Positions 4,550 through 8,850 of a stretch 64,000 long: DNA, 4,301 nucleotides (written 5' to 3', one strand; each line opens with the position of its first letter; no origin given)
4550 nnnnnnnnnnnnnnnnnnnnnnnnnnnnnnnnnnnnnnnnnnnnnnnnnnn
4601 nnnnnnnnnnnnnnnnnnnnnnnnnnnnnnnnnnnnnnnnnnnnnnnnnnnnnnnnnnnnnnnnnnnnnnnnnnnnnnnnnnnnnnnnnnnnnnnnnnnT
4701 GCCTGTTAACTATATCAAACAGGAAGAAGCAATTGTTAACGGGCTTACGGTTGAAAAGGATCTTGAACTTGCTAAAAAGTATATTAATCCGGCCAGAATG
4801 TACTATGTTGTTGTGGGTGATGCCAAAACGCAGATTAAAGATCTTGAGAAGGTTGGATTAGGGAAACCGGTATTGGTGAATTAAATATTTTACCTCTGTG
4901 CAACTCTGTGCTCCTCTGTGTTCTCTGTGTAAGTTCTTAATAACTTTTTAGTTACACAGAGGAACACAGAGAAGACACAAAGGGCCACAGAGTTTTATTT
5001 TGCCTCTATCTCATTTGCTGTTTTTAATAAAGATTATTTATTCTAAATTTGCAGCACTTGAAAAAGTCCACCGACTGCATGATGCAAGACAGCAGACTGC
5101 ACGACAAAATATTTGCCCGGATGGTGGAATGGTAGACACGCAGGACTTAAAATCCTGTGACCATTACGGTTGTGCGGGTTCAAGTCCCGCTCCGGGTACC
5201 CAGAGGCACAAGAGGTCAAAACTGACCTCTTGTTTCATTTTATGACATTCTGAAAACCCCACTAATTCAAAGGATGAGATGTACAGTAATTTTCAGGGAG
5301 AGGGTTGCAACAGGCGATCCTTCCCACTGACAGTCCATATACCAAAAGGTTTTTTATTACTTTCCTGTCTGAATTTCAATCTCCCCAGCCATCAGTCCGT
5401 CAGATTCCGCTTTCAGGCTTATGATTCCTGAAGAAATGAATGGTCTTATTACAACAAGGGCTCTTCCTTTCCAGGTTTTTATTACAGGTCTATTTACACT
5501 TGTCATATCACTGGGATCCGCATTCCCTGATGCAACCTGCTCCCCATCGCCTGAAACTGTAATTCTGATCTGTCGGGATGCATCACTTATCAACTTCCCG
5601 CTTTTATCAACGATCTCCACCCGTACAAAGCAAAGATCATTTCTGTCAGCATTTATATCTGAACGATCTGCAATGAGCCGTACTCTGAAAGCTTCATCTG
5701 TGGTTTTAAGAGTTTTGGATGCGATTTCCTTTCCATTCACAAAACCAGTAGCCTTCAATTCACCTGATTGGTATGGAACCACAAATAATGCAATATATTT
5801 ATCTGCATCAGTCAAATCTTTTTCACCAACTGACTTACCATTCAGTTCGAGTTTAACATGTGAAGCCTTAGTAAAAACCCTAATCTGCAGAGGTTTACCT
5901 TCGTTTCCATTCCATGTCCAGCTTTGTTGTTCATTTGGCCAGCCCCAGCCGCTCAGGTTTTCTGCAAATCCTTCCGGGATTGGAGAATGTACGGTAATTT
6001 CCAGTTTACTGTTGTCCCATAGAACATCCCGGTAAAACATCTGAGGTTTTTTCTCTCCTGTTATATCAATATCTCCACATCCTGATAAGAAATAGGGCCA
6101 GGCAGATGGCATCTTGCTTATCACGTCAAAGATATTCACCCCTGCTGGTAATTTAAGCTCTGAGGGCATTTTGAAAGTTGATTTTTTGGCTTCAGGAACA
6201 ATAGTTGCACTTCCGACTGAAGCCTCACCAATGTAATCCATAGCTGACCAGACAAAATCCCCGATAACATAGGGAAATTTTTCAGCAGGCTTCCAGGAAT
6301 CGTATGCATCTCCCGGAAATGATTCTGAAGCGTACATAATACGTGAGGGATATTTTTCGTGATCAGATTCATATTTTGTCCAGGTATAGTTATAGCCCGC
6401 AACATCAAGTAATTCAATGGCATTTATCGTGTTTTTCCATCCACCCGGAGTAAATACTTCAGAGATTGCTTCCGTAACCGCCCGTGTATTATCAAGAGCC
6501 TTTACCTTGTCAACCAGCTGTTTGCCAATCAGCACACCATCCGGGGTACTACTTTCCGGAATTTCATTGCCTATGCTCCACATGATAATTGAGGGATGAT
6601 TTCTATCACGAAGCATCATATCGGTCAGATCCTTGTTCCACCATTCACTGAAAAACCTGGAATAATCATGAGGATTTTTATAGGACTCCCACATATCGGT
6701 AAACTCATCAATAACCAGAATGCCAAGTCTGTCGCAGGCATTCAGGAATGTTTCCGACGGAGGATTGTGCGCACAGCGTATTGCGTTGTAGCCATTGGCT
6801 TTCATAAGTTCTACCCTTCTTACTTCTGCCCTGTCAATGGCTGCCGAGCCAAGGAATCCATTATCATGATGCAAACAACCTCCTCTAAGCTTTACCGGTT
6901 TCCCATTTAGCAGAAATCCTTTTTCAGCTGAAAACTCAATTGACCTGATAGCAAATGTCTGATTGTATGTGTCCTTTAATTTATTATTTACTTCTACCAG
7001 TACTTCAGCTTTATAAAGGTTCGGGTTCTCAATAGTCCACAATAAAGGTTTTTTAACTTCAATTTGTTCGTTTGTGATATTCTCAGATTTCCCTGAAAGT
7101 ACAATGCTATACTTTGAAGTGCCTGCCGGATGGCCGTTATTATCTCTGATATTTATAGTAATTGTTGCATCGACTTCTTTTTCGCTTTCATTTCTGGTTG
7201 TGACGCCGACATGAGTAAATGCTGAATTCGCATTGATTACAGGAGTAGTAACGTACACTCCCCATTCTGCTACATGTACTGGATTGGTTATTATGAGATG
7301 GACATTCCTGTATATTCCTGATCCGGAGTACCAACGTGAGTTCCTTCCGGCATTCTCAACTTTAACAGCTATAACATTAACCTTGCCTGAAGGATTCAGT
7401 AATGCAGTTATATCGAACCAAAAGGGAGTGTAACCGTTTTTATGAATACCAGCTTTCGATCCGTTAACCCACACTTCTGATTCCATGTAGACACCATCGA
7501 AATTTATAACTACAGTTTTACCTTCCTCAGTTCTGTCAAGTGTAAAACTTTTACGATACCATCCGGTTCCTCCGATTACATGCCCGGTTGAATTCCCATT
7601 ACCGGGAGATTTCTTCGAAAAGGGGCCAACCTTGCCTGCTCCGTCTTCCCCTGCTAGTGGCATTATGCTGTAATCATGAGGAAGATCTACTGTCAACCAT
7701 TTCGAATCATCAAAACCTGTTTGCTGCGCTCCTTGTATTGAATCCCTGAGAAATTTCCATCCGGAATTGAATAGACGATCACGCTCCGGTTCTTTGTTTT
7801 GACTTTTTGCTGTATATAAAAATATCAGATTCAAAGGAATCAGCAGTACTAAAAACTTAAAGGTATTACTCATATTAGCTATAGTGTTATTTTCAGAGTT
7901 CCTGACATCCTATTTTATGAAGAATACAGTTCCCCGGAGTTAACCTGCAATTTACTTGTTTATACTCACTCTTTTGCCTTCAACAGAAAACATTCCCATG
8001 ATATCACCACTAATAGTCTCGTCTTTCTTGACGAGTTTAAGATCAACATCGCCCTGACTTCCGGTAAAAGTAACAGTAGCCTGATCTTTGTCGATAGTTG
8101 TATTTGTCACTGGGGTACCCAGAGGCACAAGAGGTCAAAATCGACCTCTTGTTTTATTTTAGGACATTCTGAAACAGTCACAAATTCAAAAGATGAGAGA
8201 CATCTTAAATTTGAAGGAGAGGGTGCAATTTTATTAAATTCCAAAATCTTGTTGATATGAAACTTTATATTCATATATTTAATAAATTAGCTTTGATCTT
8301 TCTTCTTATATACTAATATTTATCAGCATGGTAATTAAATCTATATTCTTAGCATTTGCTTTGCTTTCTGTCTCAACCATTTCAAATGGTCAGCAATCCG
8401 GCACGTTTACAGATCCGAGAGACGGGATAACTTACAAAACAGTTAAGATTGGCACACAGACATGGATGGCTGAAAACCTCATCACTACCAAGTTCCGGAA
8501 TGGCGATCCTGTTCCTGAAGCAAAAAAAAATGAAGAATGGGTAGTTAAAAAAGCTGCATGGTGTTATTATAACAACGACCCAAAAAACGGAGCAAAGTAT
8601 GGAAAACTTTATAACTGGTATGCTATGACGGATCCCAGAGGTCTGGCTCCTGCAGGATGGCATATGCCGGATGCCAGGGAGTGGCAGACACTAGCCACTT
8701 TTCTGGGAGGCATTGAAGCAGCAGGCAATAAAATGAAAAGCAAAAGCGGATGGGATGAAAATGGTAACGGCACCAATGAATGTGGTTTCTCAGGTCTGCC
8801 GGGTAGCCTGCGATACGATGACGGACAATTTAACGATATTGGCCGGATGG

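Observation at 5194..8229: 118-bp direct duplication starting at the 3' edge of tRNA-Leu brackets a GH2 gene and a gene remnant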

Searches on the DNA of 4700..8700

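Call 18: search_rna_families(source=window, start=4700, end=8700, threshold=evalue, max_evalue=1)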
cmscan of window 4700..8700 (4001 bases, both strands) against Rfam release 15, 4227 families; matches with E-value up to 1: 13.
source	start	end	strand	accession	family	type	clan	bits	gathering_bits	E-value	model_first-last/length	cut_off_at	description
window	5115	5198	+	RF00005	tRNA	Gene; tRNA;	CL00001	61.1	29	5.3e-12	1-71/71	no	tRNA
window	4904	4982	+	RF03293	mir-4672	Gene; miRNA;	-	33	98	0.00061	1-81/81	no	mir-4672 microRNA precursor family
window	4903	4983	+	RF00961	mir-581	Gene; miRNA;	-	32.3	100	0.001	1-89/89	no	mir-581 microRNA precursor family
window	4905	4980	-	RF04067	mir-4520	Gene; miRNA;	-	30.8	90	0.00039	1-70/70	no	mir-4520 microRNA precursor family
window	4906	4981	+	RF04067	mir-4520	Gene; miRNA;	-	30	90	0.00069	1-70/70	no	mir-4520 microRNA precursor family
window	4904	4982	+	RF02017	mir-1912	Gene; miRNA;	-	27.4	72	0.0025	1-77/77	no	mir-1912 microRNA precursor family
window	4901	4995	-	RF04205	MIR2606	Gene; miRNA;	-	26.8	139.7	0.65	1-165/165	no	MIR2606 microRNA precursor family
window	4906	4981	+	RF00845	MIR158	Gene; miRNA;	-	23.5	67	0.3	1-100/100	no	MIR158 microRNA precursor family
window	4903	4993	-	RF00961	mir-581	Gene; miRNA;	-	22.5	100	0.46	1-89/89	no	mir-581 microRNA precursor family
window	5804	5859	-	RF01155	snoR101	Gene; snRNA; snoRNA; CD-box;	-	21.8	40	0.39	1-66/66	no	Small nucleolar RNA snoR101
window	4901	4995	-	RF03664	MIR6288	Gene; miRNA;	-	21.7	74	0.71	1-92/92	no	MIR6288 microRNA precursor family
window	4910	4975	-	RF03590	mir-2009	Gene; miRNA;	-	20.1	90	0.79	1-83/83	no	mir-2009 microRNA precursor family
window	6038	6085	+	RF01423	snoR117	Gene; snRNA; snoRNA; CD-box;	-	20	42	0.9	30-75/80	no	small nucleolar RNA snoR117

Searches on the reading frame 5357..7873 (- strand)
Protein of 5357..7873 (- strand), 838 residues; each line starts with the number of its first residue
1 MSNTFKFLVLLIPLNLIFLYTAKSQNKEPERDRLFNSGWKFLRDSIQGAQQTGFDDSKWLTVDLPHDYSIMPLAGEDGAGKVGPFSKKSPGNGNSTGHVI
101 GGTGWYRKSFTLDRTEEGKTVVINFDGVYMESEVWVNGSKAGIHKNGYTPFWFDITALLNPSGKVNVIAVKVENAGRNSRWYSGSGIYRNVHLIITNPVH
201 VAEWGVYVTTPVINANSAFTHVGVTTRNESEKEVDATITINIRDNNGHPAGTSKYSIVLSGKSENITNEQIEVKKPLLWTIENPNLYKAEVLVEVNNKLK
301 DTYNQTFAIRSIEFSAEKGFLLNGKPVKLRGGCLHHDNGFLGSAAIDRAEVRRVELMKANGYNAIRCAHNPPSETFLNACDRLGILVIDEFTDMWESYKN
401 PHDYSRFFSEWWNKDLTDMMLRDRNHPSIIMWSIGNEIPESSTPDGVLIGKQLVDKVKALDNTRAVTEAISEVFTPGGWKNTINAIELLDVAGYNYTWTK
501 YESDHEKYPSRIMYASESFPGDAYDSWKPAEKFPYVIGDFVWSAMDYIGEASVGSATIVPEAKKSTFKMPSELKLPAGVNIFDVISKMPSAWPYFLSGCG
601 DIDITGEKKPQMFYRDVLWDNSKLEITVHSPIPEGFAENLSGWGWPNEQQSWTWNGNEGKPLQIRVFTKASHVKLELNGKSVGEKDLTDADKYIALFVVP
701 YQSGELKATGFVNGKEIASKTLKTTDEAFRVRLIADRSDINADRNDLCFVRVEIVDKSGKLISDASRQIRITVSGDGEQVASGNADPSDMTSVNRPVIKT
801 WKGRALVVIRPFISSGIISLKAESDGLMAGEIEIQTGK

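Call 7: search_protein_families(library=pfam, proteins=[window:5357-7873:-])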
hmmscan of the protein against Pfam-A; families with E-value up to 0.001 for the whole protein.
window:5357-7873:- (838 aa): 6 families
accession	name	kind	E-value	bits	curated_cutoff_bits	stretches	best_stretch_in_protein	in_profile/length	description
PF18565.7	Glyco_hydro2_C5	-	9.9e-28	96.5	32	1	732-832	2-102/103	Glycoside hydrolase family 2 C-terminal domain 5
PF02836.23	Glyco_hydro_2_C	-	1.2e-26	94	21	1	318-468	6-160/302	Glycosyl hydrolases family 2, TIM barrel domain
PF02837.24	Glyco_hydro_2_N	-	8.9e-21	75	28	1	36-198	5-169/169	Glycosyl hydrolases family 2, sugar binding domain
PF16355.11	DUF4982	-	5.6e-17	61.9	23.9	1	659-718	1-61/61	Domain of unknown function (DUF4982)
PF00703.27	Glyco_hydro_2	-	5.6e-16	59.7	23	1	205-310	5-109/109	Glycosyl hydrolases family 2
PF22666.2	Glyco_hydro_2_N2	-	1.9e-09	38.2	27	1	105-176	51-121/167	Glycosyl hydrolase 2 galactose-binding domain-like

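Call 11: find_encoding_contigs(protein=window:5357-7873:-, flank=10000, max_places=10)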
Protein window:5357-7873:- (838 aa): no gene with exactly this product is on record in the collection.

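Call 46: find_homologous_proteins(query=window:5357-7873:-, max_evalue=1e-50)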
Query window:5357-7873:- (838 aa): 7999 proteins with E <= 1e-50 among 8000 candidates; the best 120 are listed.
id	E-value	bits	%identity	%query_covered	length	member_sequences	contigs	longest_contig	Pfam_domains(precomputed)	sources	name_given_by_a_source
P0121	0.0e+0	1945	100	100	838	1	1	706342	PF02837.25,PF16355.12,PF02836.24,PF00703.28,PF18565.8,PF22666.3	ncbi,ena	-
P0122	0.0e+0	1574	79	100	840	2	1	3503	PF02837.25,PF16355.12,PF02836.24,PF00703.28,PF18565.8,PF22666.3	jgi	jgi:beta-galactosidase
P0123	0.0e+0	1553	78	100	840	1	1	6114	PF02837.25,PF16355.12,PF02836.24,PF00703.28,PF18565.8,PF22666.3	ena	-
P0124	0.0e+0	1536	77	99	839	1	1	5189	PF02837.25,PF16355.12,PF02836.24,PF00703.28,PF18565.8,PF22666.3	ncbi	-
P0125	0.0e+0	1533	76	100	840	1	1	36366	PF02837.25,PF16355.12,PF02836.24,PF00703.28,PF18565.8,PF22666.3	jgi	jgi:beta-galactosidase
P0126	0.0e+0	1525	76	100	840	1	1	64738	PF02837.25,PF16355.12,PF02836.24,PF00703.28,PF18565.8,PF22666.3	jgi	-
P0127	0.0e+0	1516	78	97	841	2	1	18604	PF02837.25,PF16355.12,PF02836.24,PF00703.28,PF18565.8,PF22666.3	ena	-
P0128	0.0e+0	1497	75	100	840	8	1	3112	PF02837.25,PF16355.12,PF02836.24,PF00703.28,PF18565.8,PF22666.3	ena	-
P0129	0.0e+0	1491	91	81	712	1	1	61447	PF02837.25,PF02836.24,PF00703.28,PF22666.3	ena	-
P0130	0.0e+0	1489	75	100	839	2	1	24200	PF02837.25,PF16355.12,PF02836.24,PF00703.28,PF18565.8,PF22666.3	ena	-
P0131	0.0e+0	1438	72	100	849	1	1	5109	PF02837.25,PF16355.12,PF02836.24,PF00703.28,PF18565.8,PF22666.3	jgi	-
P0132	0.0e+0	1404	69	99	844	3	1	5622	PF02837.25,PF16355.12,PF02836.24,PF00703.28,PF18565.8,PF22666.3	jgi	-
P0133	0.0e+0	1389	70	100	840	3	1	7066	PF02837.25,PF16355.12,PF02836.24,PF00703.28,PF18565.8,PF22666.3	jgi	jgi:beta-galactosidase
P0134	0.0e+0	1387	70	100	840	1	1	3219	PF02837.25,PF16355.12,PF02836.24,PF00703.28,PF18565.8,PF22666.3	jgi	jgi:beta-galactosidase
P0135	0.0e+0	1386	70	100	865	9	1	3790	PF02837.25,PF16355.12,PF02836.24,PF00703.28,PF18565.8,PF22666.3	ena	-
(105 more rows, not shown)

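Call 47: find_encoding_contigs(protein=P0121, flank=10000, max_places=6)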
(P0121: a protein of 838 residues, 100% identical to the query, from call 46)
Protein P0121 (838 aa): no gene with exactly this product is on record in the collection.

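Call 48: find_encoding_contigs(protein=P0129, flank=10000, max_places=6)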
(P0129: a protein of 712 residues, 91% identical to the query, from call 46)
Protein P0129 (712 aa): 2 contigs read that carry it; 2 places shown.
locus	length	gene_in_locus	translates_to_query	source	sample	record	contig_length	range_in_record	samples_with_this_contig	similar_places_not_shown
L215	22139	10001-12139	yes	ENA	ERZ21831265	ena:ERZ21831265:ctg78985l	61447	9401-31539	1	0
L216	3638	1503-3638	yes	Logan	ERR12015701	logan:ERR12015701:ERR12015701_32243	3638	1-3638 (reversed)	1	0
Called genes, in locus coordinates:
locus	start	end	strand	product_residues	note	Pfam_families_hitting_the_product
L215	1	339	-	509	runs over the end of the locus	PF04015:DUF362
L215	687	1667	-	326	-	PF02666:PS_Dcarbxylase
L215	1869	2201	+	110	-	-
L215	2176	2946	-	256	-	-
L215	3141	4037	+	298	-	PF12833:HTH_18, PF00165:HTH_AraC (weak)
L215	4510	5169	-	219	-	PF00881:Nitroreductase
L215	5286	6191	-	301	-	PF00753:Lactamase_B (faint), PF13483:Lactamase_B_3, PF12706:Lactamase_B_2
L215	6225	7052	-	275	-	PF02627:CMD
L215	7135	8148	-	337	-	PF00248:Aldo_ket_red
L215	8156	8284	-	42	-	-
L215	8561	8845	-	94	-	PF12833:HTH_18, PF00165:HTH_AraC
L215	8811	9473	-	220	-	-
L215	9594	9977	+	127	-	-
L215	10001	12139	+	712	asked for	PF02837:Glyco_hydro_2_N, PF22666:Glyco_hydro_2_N2, PF00703:Glyco_hydro_2, PF02836:Glyco_hydro_2_C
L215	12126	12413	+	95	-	PF18565:Glyco_hydro2_C5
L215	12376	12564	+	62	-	PF18565:Glyco_hydro2_C5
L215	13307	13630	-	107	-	-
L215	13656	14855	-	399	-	PF00675:Peptidase_M16, PF05193:Peptidase_M16_C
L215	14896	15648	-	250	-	PF05193:Peptidase_M16_C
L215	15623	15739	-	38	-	-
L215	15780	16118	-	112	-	PF00675:Peptidase_M16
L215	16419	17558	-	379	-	PF00675:Peptidase_M16, PF05193:Peptidase_M16_C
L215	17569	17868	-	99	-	-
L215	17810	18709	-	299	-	PF05193:Peptidase_M16_C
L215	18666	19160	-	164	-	PF00675:Peptidase_M16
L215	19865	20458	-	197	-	-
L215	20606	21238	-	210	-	PF01135:PCMT (weak), PF01596:Methyltransf_3, PF13578:Methyltransf_24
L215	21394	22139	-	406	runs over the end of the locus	PF00675:Peptidase_M16, PF05193:Peptidase_M16_C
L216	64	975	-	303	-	PF12833:HTH_18, PF00165:HTH_AraC (weak)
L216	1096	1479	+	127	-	-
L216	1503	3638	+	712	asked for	PF02837:Glyco_hydro_2_N, PF22666:Glyco_hydro_2_N2, PF00703:Glyco_hydro_2, PF02836:Glyco_hydro_2_C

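Call 52: find_encoding_contigs(protein=P0126, flank=8000, max_places=3)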
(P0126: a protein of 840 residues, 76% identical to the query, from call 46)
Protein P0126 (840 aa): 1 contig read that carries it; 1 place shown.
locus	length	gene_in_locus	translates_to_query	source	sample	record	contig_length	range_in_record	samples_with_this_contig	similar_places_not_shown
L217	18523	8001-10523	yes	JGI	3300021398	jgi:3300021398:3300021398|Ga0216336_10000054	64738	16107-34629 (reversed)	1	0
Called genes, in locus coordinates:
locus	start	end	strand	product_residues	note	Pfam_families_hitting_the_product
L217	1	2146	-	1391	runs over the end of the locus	PF07494:Reg_prop (faint), PF07495:Y_Y_Y, PF00512:HisKA, PF02518:HATPase_c, PF00165:HTH_AraC (faint), PF00072:Response_reg, PF12833:HTH_18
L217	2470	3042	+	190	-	PF01381:HTH_3, PF12844:HTH_19 (weak), PF13443:HTH_26 (weak), PF07883:Cupin_2, PF05899:Cupin_3 (faint)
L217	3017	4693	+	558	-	PF00501:AMP-binding, PF13193:AMP-binding_C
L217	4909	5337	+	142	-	PF13474:SnoaL_3, PF14534:DUF4440, PF08332:CaMKII_AD (faint)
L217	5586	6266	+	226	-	PF00440:TetR_N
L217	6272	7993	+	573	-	PF04616:Glyco_hydro_43, PF25302:NADase_transloc (faint), PF00754:F5_F8_type_C, PF22633:F5_F8_type_C_2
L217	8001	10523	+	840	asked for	PF02837:Glyco_hydro_2_N, PF22666:Glyco_hydro_2_N2, PF00703:Glyco_hydro_2, PF02836:Glyco_hydro_2_C, PF16355:DUF4982, PF18565:Glyco_hydro2_C5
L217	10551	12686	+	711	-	PF00801:PKD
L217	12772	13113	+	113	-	-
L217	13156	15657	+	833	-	PF09423:PhoD (faint)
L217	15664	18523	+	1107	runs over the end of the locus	PF20248:DUF6603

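Call 53: find_encoding_contigs(protein=P0125, flank=8000, max_places=3)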
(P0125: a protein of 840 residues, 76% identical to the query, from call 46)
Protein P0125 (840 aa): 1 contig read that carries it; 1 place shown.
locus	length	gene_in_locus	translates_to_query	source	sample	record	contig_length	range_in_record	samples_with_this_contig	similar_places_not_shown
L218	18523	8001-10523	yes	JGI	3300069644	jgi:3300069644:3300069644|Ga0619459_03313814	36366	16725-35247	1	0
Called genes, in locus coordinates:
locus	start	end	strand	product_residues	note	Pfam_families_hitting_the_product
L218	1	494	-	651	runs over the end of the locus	PF12969:DUF3857 (weak), PF01841:Transglut_core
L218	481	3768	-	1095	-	PF00515:TPR_1 (faint), PF07719:TPR_2 (faint), PF07661:MORN_2 (faint), PF13414:TPR_11 (weak), PF14559:TPR_19 (faint)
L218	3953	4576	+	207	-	PF04299:FMN_bind_2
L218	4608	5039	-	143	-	PF03013:Pyr_excise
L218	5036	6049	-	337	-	PF00515:TPR_1 (faint), PF07719:TPR_2 (faint), PF13181:TPR_8 (faint), PF13371:TPR_9 (faint), PF13414:TPR_11 (faint), PF13428:TPR_14 (faint), PF13431:TPR_17 (faint), PF13424:TPR_12 (weak), +4 more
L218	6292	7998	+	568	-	PF04616:Glyco_hydro_43, PF00754:F5_F8_type_C, PF22633:F5_F8_type_C_2, PF00041:fn3 (weak)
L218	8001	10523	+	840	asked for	PF02837:Glyco_hydro_2_N, PF22666:Glyco_hydro_2_N2, PF00703:Glyco_hydro_2, PF02836:Glyco_hydro_2_C, PF16355:DUF4982, PF18565:Glyco_hydro2_C5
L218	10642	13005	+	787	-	PF12704:MacB_PCD, PF02687:FtsX, PF12704:MacB_PCD (weak), PF02687:FtsX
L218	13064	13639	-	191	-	-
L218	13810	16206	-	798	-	PF00759:Glyco_hydro_9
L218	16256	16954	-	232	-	-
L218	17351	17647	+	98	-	PF13560:HTH_31, PF12844:HTH_19 (weak), PF01381:HTH_3 (weak)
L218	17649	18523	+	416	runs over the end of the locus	PF07804:HipA_C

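Call 54: find_encoding_contigs(protein=P0127, flank=8000, max_places=3)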
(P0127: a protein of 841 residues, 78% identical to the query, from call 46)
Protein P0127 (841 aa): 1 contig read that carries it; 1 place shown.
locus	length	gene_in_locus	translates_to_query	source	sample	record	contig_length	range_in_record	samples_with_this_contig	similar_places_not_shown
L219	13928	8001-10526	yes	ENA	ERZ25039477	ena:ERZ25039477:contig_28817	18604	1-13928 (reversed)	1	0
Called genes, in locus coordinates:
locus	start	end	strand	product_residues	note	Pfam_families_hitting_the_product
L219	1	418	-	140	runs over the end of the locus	PF00753:Lactamase_B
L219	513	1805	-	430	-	PF01408:GFO_IDH_MocA, PF02894:GFO_IDH_MocA_C, PF19051:GFO_IDH_MocA_C2, PF22725:GFO_IDH_MocA_C3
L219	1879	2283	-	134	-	PF00903:Glyoxalase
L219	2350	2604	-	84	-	-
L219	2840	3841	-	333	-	PF02627:CMD, PF03992:ABM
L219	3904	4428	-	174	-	PF00132:Hexapep, PF14602:Hexapep_2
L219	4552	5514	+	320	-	PF13472:Lipase_GDSL_2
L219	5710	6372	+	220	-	PF00144:Beta-lactamase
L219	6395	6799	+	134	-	PF00144:Beta-lactamase (weak)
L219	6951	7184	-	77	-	-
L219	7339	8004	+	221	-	PF00440:TetR_N (weak)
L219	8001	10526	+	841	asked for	PF02837:Glyco_hydro_2_N, PF22666:Glyco_hydro_2_N2, PF00703:Glyco_hydro_2, PF02836:Glyco_hydro_2_C, PF16355:DUF4982, PF18565:Glyco_hydro2_C5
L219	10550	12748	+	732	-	PF00801:PKD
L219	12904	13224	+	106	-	PF12840:HTH_20, PF01022:HTH_5, PF08279:HTH_11 (faint), PF12802:MarR_2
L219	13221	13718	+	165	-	PF08327:AHSA1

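Call 67: list_cluster_members(proteins=[P0121, P0022])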
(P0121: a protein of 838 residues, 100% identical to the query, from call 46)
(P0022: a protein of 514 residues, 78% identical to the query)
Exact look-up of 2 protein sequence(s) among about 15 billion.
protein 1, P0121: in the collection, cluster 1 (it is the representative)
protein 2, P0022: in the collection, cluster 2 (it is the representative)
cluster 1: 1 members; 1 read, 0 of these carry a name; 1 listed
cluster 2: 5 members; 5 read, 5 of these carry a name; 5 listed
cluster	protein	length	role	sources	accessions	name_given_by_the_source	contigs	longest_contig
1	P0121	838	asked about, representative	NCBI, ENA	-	-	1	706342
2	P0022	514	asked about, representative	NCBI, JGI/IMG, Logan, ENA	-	DNA invertase Pin-like site-specific DNA recombinase/uncharacterized protein YbaR (Trm112 ...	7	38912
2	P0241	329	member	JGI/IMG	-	site-specific DNA recombinase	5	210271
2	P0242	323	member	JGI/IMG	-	site-specific DNA recombinase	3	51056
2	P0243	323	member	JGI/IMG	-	site-specific DNA recombinase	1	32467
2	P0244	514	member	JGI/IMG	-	DNA invertase Pin-like site-specific DNA recombinase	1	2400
